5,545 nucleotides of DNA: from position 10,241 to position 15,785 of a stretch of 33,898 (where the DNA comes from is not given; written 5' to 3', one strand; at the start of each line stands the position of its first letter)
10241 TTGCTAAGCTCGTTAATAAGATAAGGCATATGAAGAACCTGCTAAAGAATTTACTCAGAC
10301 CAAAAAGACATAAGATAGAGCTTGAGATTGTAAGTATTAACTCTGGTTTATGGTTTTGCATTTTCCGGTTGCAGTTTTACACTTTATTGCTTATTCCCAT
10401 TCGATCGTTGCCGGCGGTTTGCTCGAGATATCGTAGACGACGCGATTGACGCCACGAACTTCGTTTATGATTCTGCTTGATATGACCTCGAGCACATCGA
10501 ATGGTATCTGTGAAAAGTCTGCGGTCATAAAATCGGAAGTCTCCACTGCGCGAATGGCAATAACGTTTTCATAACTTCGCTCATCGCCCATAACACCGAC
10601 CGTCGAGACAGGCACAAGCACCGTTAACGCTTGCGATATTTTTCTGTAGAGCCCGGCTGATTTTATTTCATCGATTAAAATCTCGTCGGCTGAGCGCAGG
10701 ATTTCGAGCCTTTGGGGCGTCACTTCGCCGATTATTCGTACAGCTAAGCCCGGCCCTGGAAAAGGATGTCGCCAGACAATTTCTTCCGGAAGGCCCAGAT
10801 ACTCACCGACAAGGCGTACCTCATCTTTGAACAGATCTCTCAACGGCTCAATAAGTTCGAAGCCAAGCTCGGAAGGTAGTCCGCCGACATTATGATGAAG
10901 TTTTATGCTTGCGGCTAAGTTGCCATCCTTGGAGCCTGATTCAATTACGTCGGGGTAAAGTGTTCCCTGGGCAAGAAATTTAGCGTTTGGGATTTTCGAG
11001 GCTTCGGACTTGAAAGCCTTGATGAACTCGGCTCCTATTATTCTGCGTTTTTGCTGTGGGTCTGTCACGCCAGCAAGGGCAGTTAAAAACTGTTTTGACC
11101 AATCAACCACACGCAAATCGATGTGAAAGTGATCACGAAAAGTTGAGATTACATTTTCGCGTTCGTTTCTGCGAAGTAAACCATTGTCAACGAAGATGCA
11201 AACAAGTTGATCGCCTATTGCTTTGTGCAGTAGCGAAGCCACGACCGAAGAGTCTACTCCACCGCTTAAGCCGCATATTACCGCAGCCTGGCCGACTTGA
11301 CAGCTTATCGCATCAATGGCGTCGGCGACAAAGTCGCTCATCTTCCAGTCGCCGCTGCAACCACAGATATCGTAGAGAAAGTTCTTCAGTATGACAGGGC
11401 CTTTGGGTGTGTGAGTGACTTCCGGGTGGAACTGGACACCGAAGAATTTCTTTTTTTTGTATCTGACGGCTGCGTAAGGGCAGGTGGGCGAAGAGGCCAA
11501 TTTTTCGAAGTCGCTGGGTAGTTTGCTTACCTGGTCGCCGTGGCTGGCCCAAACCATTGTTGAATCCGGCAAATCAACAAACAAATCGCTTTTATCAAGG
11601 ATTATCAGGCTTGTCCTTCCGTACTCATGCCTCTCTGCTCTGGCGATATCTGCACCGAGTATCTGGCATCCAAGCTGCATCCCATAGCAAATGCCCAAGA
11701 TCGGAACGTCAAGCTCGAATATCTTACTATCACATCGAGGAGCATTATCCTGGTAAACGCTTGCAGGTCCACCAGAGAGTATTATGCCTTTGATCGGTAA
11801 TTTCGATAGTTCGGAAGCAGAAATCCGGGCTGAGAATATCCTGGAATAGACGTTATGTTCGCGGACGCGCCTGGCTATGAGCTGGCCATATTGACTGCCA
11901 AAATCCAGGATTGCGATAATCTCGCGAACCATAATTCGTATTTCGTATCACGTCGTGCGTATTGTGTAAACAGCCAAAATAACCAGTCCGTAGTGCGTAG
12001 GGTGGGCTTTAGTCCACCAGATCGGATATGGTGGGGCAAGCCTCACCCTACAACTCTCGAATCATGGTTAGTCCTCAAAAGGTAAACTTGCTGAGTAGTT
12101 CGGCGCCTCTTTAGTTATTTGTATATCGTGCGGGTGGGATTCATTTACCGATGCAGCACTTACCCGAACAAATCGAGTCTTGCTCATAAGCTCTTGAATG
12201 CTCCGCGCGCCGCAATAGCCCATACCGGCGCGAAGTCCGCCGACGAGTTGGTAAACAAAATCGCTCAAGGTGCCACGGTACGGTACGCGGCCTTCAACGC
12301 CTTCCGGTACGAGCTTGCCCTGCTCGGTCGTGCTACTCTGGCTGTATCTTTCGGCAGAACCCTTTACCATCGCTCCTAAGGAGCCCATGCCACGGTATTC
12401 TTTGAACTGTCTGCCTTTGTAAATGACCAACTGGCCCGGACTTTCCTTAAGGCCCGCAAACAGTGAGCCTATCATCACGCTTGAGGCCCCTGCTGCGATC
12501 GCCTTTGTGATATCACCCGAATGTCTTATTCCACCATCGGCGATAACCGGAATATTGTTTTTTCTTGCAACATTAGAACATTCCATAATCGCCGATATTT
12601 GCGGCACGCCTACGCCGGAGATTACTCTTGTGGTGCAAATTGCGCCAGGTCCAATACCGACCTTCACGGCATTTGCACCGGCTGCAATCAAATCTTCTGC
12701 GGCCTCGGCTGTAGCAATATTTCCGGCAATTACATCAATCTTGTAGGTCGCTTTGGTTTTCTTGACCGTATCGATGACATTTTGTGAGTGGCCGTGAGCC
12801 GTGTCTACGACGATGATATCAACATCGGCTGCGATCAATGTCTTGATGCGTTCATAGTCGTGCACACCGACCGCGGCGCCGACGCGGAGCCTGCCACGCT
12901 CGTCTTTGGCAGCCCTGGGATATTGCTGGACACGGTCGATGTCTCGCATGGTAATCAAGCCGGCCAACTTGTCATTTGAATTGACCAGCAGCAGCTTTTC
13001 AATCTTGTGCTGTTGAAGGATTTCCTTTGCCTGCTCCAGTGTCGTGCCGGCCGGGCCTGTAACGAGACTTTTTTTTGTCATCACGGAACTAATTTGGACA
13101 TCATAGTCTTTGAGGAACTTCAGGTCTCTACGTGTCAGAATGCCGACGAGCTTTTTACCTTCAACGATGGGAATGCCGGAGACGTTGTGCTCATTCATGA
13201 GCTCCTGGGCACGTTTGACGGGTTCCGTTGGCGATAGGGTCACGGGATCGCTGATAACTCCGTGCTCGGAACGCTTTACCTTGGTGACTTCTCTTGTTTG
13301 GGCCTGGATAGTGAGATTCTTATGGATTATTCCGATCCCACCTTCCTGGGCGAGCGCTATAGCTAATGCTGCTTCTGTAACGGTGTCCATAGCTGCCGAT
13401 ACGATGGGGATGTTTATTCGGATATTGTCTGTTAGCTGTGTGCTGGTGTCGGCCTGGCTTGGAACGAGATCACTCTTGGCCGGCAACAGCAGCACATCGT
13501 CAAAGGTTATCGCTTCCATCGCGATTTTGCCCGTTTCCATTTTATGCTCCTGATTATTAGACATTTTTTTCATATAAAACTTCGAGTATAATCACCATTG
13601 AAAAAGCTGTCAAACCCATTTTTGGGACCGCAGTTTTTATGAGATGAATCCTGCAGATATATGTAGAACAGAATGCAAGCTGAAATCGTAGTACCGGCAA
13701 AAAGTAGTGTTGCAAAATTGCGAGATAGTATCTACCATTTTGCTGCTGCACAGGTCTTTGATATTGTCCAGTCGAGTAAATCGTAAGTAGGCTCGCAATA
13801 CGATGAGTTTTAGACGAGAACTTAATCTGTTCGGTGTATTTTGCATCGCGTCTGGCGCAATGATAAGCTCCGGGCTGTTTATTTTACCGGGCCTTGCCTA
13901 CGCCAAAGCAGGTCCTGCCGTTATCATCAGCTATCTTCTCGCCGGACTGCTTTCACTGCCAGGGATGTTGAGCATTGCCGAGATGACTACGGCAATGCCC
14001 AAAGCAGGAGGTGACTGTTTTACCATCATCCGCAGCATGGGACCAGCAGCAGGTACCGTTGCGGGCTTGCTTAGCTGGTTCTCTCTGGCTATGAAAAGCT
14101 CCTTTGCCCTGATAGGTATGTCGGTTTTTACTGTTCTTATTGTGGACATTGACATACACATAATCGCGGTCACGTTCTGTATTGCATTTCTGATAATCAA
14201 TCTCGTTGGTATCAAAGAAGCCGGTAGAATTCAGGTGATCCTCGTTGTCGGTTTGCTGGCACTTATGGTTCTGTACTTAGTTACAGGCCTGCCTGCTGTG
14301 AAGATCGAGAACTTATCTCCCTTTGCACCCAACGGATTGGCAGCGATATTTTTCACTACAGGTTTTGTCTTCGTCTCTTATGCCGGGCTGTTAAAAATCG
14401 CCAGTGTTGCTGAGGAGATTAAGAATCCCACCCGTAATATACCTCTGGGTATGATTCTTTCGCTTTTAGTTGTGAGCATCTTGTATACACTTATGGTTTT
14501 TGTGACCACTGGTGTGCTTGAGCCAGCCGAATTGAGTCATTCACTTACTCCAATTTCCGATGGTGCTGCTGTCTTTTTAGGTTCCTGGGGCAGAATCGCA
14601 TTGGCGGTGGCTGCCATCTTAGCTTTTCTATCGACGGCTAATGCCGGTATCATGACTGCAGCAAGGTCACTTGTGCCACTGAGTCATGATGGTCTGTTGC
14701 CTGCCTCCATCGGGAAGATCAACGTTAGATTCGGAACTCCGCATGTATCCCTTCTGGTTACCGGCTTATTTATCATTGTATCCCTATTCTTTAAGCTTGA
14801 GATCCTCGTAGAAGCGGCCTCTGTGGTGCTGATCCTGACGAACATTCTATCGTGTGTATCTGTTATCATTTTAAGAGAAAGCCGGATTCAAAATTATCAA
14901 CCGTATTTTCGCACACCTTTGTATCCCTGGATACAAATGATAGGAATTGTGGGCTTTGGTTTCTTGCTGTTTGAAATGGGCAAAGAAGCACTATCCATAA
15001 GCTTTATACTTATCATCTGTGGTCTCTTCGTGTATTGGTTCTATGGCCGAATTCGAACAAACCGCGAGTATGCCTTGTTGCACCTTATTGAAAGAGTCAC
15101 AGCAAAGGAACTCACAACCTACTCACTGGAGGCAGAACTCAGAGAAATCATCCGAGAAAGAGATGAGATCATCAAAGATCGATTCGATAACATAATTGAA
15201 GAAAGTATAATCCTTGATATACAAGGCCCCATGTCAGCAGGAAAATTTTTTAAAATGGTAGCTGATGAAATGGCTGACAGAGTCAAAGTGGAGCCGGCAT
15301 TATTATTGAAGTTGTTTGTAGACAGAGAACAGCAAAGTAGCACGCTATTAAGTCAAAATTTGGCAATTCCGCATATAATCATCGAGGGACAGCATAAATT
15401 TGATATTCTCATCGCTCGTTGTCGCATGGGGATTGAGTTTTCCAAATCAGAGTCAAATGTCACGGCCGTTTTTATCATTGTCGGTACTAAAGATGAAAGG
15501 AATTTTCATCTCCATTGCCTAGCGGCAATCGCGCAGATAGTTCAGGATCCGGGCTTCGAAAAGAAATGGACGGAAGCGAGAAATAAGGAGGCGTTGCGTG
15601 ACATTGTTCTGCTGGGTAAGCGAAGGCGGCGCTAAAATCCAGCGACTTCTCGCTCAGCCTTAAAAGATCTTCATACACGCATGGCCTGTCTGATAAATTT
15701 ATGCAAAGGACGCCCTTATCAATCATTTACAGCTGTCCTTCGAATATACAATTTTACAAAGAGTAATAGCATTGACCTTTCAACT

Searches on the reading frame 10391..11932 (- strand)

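Call 4: search_protein_families(library=pfam, proteins=[window:10391-11932:-], max_evalue=0.01)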
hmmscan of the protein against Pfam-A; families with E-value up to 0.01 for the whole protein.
window:10391-11932:- (513 aa): 6 families
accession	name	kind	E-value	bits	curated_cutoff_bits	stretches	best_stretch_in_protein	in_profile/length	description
PF00117.34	GATase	-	4.4e-46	157.4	22.8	1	8-188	2-189/190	Glutamine amidotransferase class-I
PF00958.27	GMP_synt_C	-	3.3e-43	146.1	27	1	421-512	1-92/92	GMP synthase C terminal domain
PF02540.23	NAD_synthase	-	1.8e-09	37.6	21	1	212-244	15-47/242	NAD synthase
PF07722.19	Peptidase_C26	-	1.4e-06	28.7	20.5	1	71-171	101-219/219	Peptidase C26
PF03054.22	tRNA_Me_trans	-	3.2e-05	24.1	20.6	1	217-254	2-38/202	tRNA methyl transferase HUP domain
PF00733.27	Asn_synthase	-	0.0042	17.2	21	1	213-238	15-40/354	Asparagine synthase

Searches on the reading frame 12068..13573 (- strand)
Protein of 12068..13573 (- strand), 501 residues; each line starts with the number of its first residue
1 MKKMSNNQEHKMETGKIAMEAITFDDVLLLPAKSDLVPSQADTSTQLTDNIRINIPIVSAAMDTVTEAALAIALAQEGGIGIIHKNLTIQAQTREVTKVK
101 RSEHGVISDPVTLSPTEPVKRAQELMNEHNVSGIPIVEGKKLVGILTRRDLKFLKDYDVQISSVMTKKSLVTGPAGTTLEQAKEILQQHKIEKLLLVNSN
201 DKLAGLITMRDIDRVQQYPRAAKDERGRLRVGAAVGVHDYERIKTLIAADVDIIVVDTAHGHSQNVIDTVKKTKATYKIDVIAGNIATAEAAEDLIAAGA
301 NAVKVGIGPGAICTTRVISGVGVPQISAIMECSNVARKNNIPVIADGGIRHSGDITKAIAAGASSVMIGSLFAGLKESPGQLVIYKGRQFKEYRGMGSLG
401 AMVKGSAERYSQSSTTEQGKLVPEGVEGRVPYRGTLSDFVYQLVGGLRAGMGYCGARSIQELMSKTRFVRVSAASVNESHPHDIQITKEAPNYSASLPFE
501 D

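Call 4: search_protein_families(library=pfam, proteins=[window:12068-13573:-], max_evalue=0.01)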
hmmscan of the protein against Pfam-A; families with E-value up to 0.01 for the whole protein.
window:12068-13573:- (501 aa): 9 families
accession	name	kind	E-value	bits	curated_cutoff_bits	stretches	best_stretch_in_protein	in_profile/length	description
PF00478.31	IMPDH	-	2.6e-160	533.5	25.6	1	21-482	1-345/345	IMP dehydrogenase / GMP reductase domain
PF00571.33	CBS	-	6.7e-24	84.4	24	2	108-151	7-51/57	CBS domain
PF03060.21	NMO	-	1.4e-15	58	28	2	229-381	92-234/331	Nitronate monooxygenase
PF00977.27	His_biosynth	-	5.4e-09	36.3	23.6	1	229-372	74-222/228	Histidine biosynthesis protein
PF01070.24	FMN_dh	-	5.8e-08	32.6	24.9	1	267-372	207-305/350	FMN-dependent dehydrogenase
PF01180.27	DHO_dh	-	9.2e-05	22.2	27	1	329-372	230-272/291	Dihydroorotate dehydrogenase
PF01645.23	Glu_synthase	-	0.00026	20.7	20.4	1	278-370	206-305/369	Conserved region in glutamate synthase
PF01207.24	Dus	-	0.0013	18.3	20.4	0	332-369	176-214/311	Dihydrouridine synthase (Dus)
PF04309.18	G3P_antiterm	-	0.0018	18.2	27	0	333-367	132-166/173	Glycerol-3-phosphate responsive antiterminator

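Call 75: list_cluster_members(proteins=[P0018, window:12068-13573:-, window:5132-8341:+, window:16175-17407:+])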
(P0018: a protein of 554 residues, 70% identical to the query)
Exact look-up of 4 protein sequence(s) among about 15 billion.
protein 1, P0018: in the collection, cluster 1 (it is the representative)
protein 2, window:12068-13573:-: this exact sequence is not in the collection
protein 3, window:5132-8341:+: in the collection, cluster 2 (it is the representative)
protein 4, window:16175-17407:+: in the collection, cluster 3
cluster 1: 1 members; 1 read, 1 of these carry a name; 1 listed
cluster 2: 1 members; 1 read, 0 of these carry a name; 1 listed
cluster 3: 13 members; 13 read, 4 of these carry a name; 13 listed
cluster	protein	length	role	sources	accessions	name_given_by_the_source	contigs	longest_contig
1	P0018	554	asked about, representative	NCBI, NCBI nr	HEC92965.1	MAG TPA: aminotransferase class I/II-fold pyridoxal phosphate-dependent enzyme, partial ... | aminotransferase class I/II-fold pyridoxal phosphate-dependent enzyme [Candidatus ...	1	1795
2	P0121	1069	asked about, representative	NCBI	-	-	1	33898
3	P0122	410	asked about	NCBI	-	-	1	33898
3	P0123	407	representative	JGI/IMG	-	-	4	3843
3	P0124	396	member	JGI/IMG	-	1-deoxy-D-xylulose-5-phosphate reductoisomerase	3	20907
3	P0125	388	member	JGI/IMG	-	1-deoxy-D-xylulose-5-phosphate reductoisomerase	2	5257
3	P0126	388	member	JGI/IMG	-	1-deoxy-D-xylulose-5-phosphate reductoisomerase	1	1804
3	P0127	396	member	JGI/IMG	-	1-deoxy-D-xylulose-5-phosphate reductoisomerase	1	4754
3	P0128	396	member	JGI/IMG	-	-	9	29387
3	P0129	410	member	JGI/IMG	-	-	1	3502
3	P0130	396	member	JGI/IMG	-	-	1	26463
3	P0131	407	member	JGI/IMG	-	-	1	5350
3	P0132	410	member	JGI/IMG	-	-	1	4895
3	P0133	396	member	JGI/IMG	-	-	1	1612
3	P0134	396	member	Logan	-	-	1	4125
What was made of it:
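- Tried and rejected: The window is an unnamed NCBI MAG contig (call 75).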

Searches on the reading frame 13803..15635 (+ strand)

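Call 3: search_protein_families(library=pfam, proteins=[window:13803-15635:+], max_evalue=0.01)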
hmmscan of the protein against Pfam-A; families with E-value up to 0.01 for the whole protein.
window:13803-15635:+ (610 aa): 5 families
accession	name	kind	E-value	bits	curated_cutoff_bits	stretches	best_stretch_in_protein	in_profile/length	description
PF13520.12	AA_permease_2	-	8.4e-43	147.3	27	1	7-390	1-402/427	Amino acid permease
PF00324.27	AA_permease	-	4.6e-35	121.6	24.6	1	11-399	1-427/470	Amino acid permease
PF00359.27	PTS_EIIA_2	-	5.3e-20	72.3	27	1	477-602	15-141/144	Phosphoenolpyruvate-dependent sugar phosphotransferase system, EIIA 2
PF03845.19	Spore_permease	-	0.00035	20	23.4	1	8-250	3-245/321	Spore germination protein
PF13906.12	AA_permease_C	-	0.00083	19.9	27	1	369-416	1-48/51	C-terminus of AA_permease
